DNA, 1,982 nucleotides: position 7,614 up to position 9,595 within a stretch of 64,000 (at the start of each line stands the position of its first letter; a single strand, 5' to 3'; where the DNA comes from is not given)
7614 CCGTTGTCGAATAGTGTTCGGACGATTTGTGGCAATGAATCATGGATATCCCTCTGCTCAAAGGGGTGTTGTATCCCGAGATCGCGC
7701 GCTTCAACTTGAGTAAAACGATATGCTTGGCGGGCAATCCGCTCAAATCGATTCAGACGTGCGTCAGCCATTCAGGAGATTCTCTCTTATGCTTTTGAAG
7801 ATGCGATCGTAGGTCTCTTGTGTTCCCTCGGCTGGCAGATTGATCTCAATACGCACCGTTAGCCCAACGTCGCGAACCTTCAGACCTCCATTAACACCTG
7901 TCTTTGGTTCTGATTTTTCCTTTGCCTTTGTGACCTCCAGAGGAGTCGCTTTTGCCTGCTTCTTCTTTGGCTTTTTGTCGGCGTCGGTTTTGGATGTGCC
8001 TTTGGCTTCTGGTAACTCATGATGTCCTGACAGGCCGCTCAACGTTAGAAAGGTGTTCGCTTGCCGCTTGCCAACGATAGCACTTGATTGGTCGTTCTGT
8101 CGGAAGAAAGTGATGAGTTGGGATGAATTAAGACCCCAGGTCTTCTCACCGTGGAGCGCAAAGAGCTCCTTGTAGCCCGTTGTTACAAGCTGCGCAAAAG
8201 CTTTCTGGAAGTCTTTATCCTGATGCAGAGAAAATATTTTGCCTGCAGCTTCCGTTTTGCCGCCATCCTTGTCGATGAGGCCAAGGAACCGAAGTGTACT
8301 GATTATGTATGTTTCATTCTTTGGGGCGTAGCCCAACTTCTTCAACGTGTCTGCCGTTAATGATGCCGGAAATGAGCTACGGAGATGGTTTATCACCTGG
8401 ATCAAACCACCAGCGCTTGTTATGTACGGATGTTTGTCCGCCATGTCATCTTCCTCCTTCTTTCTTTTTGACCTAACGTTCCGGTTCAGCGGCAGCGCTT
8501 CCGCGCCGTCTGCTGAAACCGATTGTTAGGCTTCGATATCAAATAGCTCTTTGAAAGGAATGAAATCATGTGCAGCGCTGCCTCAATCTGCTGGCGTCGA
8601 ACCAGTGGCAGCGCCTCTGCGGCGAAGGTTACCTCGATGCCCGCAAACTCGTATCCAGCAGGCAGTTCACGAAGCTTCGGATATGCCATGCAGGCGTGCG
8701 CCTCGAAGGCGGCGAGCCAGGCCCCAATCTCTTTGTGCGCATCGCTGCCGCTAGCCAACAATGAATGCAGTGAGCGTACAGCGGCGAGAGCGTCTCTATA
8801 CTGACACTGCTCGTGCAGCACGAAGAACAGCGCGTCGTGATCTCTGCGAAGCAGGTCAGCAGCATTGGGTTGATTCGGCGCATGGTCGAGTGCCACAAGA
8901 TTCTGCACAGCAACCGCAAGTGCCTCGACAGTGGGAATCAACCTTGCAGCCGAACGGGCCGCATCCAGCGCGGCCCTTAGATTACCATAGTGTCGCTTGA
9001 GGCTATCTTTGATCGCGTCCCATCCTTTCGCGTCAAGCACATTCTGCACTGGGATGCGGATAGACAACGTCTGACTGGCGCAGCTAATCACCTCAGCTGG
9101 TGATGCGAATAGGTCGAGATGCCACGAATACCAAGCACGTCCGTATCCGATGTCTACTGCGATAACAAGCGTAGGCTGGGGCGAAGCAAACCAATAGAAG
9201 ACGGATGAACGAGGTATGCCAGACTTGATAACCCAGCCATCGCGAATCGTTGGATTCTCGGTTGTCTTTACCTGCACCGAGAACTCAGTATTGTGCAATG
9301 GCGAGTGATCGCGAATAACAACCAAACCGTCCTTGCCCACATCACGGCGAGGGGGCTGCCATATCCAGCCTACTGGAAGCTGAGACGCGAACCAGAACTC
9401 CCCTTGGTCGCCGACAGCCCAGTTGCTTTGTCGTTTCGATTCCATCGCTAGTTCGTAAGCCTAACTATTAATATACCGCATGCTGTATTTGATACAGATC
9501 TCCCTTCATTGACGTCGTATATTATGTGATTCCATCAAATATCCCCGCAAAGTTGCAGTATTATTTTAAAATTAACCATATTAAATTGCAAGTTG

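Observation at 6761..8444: Three cassette proteins with the HEPN-type RNxxxH motif, including a two-gene Abi_C-like module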

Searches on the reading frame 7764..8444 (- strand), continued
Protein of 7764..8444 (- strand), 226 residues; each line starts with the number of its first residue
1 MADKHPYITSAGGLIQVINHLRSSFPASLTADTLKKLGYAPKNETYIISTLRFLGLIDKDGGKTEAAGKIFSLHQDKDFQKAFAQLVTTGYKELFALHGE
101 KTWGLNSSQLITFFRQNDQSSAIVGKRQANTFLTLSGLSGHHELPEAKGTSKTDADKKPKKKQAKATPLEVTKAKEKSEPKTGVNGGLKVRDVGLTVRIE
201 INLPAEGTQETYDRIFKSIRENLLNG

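Call 59: find_related_loci(query=A3, collection=genome_contigs, flank=3000)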
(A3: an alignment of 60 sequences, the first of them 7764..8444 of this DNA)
Query A3 (226 aa) in genome_contigs; peptide patterns used: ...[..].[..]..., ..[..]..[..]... (x = any residue, [..] = any of these).
299 stretches matched a pattern; 246 encode a relative of the query (tblastn E <= 1e-3); the best 80 are kept; 80 distinct loci.
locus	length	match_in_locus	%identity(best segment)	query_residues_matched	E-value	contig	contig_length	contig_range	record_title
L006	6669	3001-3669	63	5-226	3e-89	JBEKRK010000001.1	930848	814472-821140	MAG: Sedimentisphaerales bacterium isolate SPRUCE 509 SPRUCE_509_1, whole genome shotgun sequence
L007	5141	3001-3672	59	1-226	1e-85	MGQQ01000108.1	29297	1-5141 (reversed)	MAG: Deltaproteobacteria bacterium RBG_16_49_23 RBG_16_scaffold_4485, whole genome shotgun sequence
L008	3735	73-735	59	1-226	1e-83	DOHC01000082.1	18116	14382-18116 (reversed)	MAG TPA_asm: Nitrospiraceae bacterium isolate UBA8922 contig_149296, whole genome shotgun sequence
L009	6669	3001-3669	55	1-225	2e-80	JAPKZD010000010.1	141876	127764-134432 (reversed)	MAG: Candidatus Aminicenantes bacterium isolate LacPavin_0419_WC70L_MAG_62_11 LacPavin_0419_WC70L_scaffold_108710, whole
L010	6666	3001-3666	54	1-226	3e-79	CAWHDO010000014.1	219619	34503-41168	MAG: uncultured delta proteobacterium isolate MFD03726.bin.3.89 genome assembly, contig: contig_30657, whole genome shot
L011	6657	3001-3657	55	1-226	3e-77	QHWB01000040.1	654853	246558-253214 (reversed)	MAG: Acidobacteria bacterium isolate gp6 AA54 14_1009_05_20cm_scaffold_11_curated, whole genome shotgun sequence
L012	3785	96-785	55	1-226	1e-76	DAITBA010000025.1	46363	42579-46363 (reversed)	MAG TPA_asm: Rhodocyclaceae bacterium isolate CTOTU46452 NODE_123_length_46363_cov_18.651702, whole genome shotgun seque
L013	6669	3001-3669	51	1-225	2e-76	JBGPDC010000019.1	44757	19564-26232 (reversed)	MAG: Terriglobia bacterium isolate OBJ_0618_050_34 k141_3726294_length_44757_cov_107.8150, whole genome shotgun sequence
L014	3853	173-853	52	1-225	4e-76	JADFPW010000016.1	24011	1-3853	MAG: Planctomycetota bacterium isolate B76T1L10 B76T1L10_NODE2736, whole genome shotgun sequence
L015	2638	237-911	54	3-226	4e-77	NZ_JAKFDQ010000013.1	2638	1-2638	MAG: Flavihumibacter sp. isolate LC051 contig-124_30692, whole genome shotgun sequence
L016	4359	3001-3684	53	1-226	1e-75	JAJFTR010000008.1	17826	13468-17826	MAG: Actinomycetes bacterium isolate bin.250 k141_3546341, whole genome shotgun sequence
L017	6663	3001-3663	53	1-226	1e-75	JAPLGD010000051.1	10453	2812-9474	MAG: Candidatus Bipolaricaulota bacterium isolate LacPavin_0920_SED3_MAG_66_54 LacPavin_0920_SED3_scaffold_3963029, whol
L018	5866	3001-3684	53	1-226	2e-75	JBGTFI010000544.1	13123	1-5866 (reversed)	MAG: Phycisphaeraceae bacterium isolate JTS-RE188 k141_8730758, whole genome shotgun sequence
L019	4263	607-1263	51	1-225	5e-75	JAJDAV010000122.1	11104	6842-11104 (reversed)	MAG: Nitrospinaceae bacterium isolate OFTM135 OFTM135_121, whole genome shotgun sequence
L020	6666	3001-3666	52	1-226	6e-75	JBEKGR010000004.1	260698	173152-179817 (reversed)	MAG: Sedimentisphaerales bacterium isolate SPRUCE 258 SPRUCE_258_4, whole genome shotgun sequence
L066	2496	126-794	50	1-225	2e-69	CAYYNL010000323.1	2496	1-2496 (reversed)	MAG TPA_asm: uncultured Fibrobacter sp. isolate SRP167436_co1_179 genome assembly, contig: NODE_70940_length_2496_cov_30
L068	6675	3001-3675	48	1-226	1e-67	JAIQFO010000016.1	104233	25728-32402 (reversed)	MAG: Terriglobia bacterium isolate SRVP_8 SR-VP_26_10_2019_C_20cm_scaffold_392, whole genome shotgun sequence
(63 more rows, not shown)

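Call 64: search_protein_families(library=pfam, alignment_id=A6, max_evalue=0.00001)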
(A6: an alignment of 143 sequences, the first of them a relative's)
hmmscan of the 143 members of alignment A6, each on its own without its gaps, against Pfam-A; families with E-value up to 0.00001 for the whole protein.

A. member 1, L006:1365-1853:+ (162 aa): 1 family
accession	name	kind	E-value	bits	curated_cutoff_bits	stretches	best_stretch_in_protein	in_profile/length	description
PF13392.12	HNH_3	-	4.5e-07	29.8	24.8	1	120-149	16-45/46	HNH endonuclease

B. families by the number of members that match (of 143 scanned): 93 families (the first 25 are shown)
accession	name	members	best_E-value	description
PF00589.27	Phage_integrase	4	1.7e-38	Phage integrase family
PF04471.18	Mrr_cat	2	8.1e-38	Restriction endonuclease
PF14338.12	Mrr_N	2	3.8e-32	Mrr N-terminal domain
PF22022.2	Phage_int_M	2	1e-27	Phage integrase central domain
PF13356.12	Arm-DNA-bind_3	2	5.6e-25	Arm DNA-binding domain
PF22722.2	NA-iREase1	2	6.5e-11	NACHT-associated inactive Restriction Endonuclease 1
PF01797.21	Y1_Tnp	2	1.9e-09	Transposase IS200 like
PF13156.12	Mrr_cat_2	2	2.9e-08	Restriction endonuclease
PF07505.17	DUF5131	1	3e-97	Protein of unknown function (DUF5131)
PF00425.24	Chorismate_bind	1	5.2e-91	chorismate binding enzyme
PF01078.27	Mg_chelatase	1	1.4e-84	Magnesium chelatase, subunit ChlI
PF01977.22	UbiD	1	4.3e-83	3-octaprenyl-4-hydroxybenzoate carboxy-lyase Rift-related domain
PF01041.23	DegT_DnrJ_EryC1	1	9e-82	DegT/DnrJ/EryC1/StrS aminotransferase family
PF00682.25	HMGL-like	1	3.8e-77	HMGL-like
PF01610.23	DDE_Tnp_ISL3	1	1.3e-69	Transposase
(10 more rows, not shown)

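Call 65: search_protein_families(library=padloc, alignment_id=A6, max_evalue=0.00001)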
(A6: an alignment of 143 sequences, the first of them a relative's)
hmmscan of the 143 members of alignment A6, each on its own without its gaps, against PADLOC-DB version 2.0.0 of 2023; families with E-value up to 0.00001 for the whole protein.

A. member 1, L006:1365-1853:+ (162 aa): 0 families

B. families by the number of members that match (of 143 scanned): 23 families
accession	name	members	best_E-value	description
PDLC03657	mREase_IV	2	6.7e-93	Type IV methyl-directed restriction enzyme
PDLC04796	PDC-S02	2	7.9e-27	-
PDLC04806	PDC-S02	2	7.8e-19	-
PDLC04819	PDC-S02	2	1.1e-18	-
PDLC03663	mREase_IV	2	5.4e-13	Type IV methyl-directed restriction enzyme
PDLC04815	PDC-S02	2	1.8e-09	-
PDLC03227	MTase_II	1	2.9e-108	Type II methyltransferase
PDLC04569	PDC-M30B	1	6.2e-102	-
PDLC04639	PDC-M41B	1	1.2e-101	-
PDLC03359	MTase_II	1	1.3e-70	Type II methyltransferase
PDLC05071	PDC-S70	1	2e-26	-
PDLC05068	PDC-S70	1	3.9e-24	-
PDLC05073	PDC-S70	1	2.9e-23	-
PDLC03338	MTase_II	1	1.6e-16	Type II methyltransferase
PDLC05070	PDC-S70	1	2e-16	-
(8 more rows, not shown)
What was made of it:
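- Closest known: PADLOC candidate system PDC-M34. Different: One unrelated neighbouring ORF elsewhere did match it (call 65).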

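Call 72: search_protein_families(library=ncbifam, proteins=[L066:793-2124:+], max_evalue=0.001)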
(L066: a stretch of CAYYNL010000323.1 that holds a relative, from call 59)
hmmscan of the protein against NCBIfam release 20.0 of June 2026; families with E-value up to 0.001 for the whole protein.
L066:793-2124:+ (443 aa): 9 families
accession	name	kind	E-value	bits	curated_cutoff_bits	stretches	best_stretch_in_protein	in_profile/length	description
NF004079.0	PRK05584.1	equivalog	5.5e-19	68.6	169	1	178-375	26-224/232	5'-methylthioadenosine/adenosylhomocysteine nucleosidase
TIGR02391.1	hypoth_ymh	hypoth_equivalog_domain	3.4e-16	59.5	39.45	1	37-119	1-84/125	TIGR02391 family protein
NF011286.0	PRK14697.1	equivalog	3.9e-11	43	260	1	192-378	40-224/233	bifunctional 5'-methylthioadenosine/S-adenosylhomocysteine nucleosidase/phosphatase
NF005213.0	PRK06698.1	equivalog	7.5e-10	38.2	768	1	191-376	39-222/459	bifunctional 5'-methylthioadenosine/S-adenosylhomocysteine nucleosidase/phosphatase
TIGR01704.1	MTA_SAH-Nsdase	equivalog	5.8e-08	32.5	73.8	1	194-365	40-210/229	5'-methylthioadenosine/S-adenosylhomocysteine nucleosidase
TIGR03664.1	fut_nucase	equivalog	1.1e-07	31.8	124.7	1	150-251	1-88/228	futalosine hydrolase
NF005221.0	PRK06714.1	equivalog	2.6e-06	27.1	218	1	179-380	25-227/236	S-adenosylhomocysteine nucleosidase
NF004168.0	PRK05634.1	equivalog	0.00016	21.5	129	1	301-372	108-176/185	nucleosidase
TIGR03468.1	HpnG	hypoth_equivalog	0.0005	19.7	187.1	0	291-355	97-159/212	hopanoid-associated phosphorylase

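Call 79: find_encoding_contigs(protein=P0002, flank=3000, max_places=2)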
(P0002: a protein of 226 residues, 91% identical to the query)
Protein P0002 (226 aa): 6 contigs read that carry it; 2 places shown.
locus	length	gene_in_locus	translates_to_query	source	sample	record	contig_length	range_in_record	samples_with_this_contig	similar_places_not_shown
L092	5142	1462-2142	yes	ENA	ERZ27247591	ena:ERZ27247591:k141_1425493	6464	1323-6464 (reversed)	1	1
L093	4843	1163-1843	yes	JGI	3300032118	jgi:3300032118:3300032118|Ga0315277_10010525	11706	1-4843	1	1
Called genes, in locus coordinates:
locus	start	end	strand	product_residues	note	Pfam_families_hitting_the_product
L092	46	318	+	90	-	PF04365:BrnT_toxin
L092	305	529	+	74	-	-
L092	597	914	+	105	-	-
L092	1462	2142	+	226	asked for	PF17278:DUF5343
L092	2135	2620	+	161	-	PF09509:Hypoth_Ymh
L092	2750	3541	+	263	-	PF11185:DUF2971 (faint)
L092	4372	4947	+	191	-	-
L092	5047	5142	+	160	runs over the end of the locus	-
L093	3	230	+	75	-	?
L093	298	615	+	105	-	-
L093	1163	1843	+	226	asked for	PF17278:DUF5343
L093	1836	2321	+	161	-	PF09509:Hypoth_Ymh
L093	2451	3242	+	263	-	PF11185:DUF2971 (faint)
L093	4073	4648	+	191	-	-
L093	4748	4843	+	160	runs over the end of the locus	-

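Call 80: find_encoding_contigs(protein=P0009, flank=3000, max_places=2)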
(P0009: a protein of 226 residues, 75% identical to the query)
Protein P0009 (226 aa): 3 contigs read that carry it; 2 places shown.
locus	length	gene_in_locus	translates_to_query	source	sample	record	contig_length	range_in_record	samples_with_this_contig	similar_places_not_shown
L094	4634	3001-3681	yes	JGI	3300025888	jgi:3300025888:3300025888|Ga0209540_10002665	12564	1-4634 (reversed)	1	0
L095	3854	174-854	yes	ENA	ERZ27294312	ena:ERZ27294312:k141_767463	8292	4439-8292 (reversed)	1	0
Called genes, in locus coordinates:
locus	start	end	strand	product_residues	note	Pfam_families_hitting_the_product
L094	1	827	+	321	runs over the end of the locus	PF03631:Virul_fac_BrkB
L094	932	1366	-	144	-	-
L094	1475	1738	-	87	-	PF03683:UPF0175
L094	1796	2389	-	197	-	-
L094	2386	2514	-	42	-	-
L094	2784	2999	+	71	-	-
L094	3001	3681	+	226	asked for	PF17278:DUF5343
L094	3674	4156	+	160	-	PF09509:Hypoth_Ymh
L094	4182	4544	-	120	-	PF20467:MmeI_C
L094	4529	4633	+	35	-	?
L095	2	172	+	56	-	?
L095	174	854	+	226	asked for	PF17278:DUF5343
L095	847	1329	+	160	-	PF09509:Hypoth_Ymh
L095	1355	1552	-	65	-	PF20467:MmeI_C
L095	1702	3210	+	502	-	PF01555:N6_N4_Mtase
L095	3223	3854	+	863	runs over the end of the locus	PF04851:ResIII, PF00270:DEAD (faint)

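Call 87: search_protein_families(library=padloc, proteins=[L066:2147-2458:+, L066:793-2124:+, L066:126-794:+, L002:3102-3878:+, L009:2386-2964:+, L068:4241-4780:+, L008:1294-2202:+], max_evalue=0.01)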
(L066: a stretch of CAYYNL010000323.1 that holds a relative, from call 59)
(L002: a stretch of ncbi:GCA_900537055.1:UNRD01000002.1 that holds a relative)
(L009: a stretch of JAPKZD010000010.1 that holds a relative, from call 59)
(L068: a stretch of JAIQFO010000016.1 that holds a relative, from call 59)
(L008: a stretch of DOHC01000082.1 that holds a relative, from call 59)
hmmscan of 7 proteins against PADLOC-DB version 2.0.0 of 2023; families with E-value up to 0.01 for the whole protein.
L066:2147-2458:+ (103 aa): 1 family
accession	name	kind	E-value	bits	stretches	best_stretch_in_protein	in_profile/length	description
PDLC04589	PDC-M34A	-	0.0011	17.4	1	43-89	26-72/208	-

L066:793-2124:+ (443 aa): 5 families
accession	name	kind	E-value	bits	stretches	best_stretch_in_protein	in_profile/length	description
PDLC04726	PDC-M60C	-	4.4e-20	69.9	2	292-375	309-395/407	-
PDLC00759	Effector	-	1.5e-18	64.6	2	295-379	415-499/506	PN-superfamily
PDLC03987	PD-Lambda-3_B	-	1.6e-12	45.3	1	33-119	138-224/270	-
PDLC02412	Aga_HEPN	-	1.5e-09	35.4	1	32-117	249-336/382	Class II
PDLC03988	PD-Lambda-3_B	-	4e-08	30.9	1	33-111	138-216/222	-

L066:126-794:+ (223 aa): 2 families
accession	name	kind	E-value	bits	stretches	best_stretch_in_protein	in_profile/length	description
PDLC04589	PDC-M34A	-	4.1e-27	93.9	1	1-221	1-207/208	-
PDLC04588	PDC-M34A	-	7e-12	43.3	1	24-222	79-259/260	-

L002:3102-3878:+ (258 aa): 0 families

L009:2386-2964:+ (192 aa): 0 families

L068:4241-4780:+ (179 aa): 0 families

L008:1294-2202:+ (302 aa): 8 families
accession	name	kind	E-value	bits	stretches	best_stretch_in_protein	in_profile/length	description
PDLC03657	mREase_IV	-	6.7e-93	309.5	1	1-301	1-316/317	Type IV methyl-directed restriction enzyme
PDLC04796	PDC-S02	-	7.9e-27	92.2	1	126-302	210-382/390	-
PDLC04819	PDC-S02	-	1.1e-18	65.6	1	112-277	153-307/334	-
PDLC04806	PDC-S02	-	9.2e-15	52.7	1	134-278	160-302/324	-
PDLC03663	mREase_IV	-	5.4e-13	46.5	1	160-282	413-528/544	Type IV methyl-directed restriction enzyme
PDLC04815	PDC-S02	-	1.8e-09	35.4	1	132-274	180-316/346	-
PDLC03852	LmuA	-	0.00027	19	1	153-220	12-78/336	-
PDLC00628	ZorD1|ZorD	-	0.0014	14.4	1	134-217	1000-1076/1171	"SWI2/SNF2 helicase, Mrr-like nuclease"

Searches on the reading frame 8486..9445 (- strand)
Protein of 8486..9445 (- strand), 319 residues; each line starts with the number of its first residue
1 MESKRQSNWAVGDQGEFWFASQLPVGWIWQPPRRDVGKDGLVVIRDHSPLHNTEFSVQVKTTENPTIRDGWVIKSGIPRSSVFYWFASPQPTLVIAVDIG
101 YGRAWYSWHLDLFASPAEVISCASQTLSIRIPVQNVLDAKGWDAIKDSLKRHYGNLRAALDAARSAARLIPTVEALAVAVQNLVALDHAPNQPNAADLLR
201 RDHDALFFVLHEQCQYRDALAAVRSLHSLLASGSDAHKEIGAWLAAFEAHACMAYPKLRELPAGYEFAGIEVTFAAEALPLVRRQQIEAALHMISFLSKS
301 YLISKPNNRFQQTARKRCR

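Call 4: search_protein_families(library=pfam, proteins=[window:8486-9445:-], max_evalue=1)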
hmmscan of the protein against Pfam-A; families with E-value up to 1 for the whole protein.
window:8486-9445:- (319 aa): 1 family
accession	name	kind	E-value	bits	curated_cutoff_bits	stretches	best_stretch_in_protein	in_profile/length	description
PF14280.11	DUF4365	-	6.3e-09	36.4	24.3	1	26-146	17-136/139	Domain of unknown function (DUF4365)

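Call 5: search_protein_families(library=padloc, proteins=[window:8486-9445:-], max_evalue=1)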
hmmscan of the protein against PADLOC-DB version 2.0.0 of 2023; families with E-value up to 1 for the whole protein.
window:8486-9445:- (319 aa): 2 families
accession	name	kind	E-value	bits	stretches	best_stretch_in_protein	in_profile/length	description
PDLC02398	Aga_REase-PNTD1-PNTD2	-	3.8e-07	27.5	1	2-105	2-107/429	Class I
PDLC04283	PDC-M02A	-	0.055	10.9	1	124-151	160-187/193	-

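Call 6: search_protein_families(library=ncbifam, proteins=[window:8486-9445:-], max_evalue=1)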
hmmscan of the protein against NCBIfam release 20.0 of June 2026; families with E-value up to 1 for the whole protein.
window:8486-9445:- (319 aa): 0 families
